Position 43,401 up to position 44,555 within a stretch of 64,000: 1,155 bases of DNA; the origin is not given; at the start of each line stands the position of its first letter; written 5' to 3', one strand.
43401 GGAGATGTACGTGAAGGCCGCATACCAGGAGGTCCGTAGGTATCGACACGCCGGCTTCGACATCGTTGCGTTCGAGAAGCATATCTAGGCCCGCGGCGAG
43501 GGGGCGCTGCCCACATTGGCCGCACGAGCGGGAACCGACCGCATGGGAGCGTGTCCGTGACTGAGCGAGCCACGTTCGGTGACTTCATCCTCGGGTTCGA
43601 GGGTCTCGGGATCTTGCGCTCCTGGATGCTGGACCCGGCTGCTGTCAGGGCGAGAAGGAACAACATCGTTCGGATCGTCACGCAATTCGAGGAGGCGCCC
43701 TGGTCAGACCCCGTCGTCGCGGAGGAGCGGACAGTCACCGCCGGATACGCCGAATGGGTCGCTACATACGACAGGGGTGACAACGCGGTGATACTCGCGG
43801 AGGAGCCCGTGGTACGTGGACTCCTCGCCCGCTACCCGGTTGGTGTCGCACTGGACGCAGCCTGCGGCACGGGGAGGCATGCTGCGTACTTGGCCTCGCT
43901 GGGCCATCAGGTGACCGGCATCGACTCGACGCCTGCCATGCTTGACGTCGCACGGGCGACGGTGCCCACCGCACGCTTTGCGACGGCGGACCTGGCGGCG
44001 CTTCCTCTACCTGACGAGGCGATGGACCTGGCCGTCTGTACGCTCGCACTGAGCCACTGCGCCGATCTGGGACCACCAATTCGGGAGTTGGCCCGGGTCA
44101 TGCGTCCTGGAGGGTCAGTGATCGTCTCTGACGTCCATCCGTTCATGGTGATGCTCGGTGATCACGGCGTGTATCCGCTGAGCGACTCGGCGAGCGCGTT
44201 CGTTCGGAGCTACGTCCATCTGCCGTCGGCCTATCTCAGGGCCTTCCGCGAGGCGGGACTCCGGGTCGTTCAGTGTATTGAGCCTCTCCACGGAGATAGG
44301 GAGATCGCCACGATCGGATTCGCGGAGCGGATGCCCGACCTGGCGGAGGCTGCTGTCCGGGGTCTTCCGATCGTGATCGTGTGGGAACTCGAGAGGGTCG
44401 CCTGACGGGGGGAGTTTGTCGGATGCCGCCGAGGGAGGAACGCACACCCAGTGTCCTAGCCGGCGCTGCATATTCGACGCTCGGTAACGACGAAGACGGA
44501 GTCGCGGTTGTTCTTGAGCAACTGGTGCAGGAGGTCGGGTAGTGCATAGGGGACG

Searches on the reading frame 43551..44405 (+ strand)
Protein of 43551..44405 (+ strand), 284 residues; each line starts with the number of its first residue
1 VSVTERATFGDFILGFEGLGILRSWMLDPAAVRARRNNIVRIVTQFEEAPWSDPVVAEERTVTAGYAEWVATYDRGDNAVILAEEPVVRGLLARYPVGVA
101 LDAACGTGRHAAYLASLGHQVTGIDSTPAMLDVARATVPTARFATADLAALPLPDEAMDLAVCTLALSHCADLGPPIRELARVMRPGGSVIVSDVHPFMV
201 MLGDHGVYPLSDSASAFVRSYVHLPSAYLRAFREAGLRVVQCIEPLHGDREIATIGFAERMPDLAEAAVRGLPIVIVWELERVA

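Call 8: search_protein_families(library=pfam, proteins=[window:43551-44405:+])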
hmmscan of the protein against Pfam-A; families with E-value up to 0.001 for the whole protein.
window:43551-44405:+ (284 aa): 7 families
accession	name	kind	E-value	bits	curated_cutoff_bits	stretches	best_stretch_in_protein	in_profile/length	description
PF08241.18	Methyltransf_11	-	5.9e-23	81.8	21.2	1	101-192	1-95/95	Methyltransferase domain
PF13649.12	Methyltransf_25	-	8.8e-21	74.9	27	1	101-188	2-97/97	Methyltransferase domain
PF13847.12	Methyltransf_31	-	1.3e-13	51.3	27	1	100-196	7-113/145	Methyltransferase domain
PF08242.18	Methyltransf_12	-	8.1e-12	46.2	30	1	101-189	1-97/98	Methyltransferase domain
PF13489.12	Methyltransf_23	-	3e-10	40.5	27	1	99-241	25-163/164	Methyltransferase domain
PF05148.21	Methyltransf_8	-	1.5e-07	31.9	27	1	94-196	70-160/219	Hypothetical methyltransferase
PF01209.24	Ubie_methyltran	-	2.2e-07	30.9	20.1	1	100-194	51-153/233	ubiE/COQ5 methyltransferase family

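Call 13: find_encoding_contigs(protein=window:43551-44405:+, flank=10000, max_places=6)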
Protein window:43551-44405:+ (284 aa): no gene with exactly this product is on record in the collection.
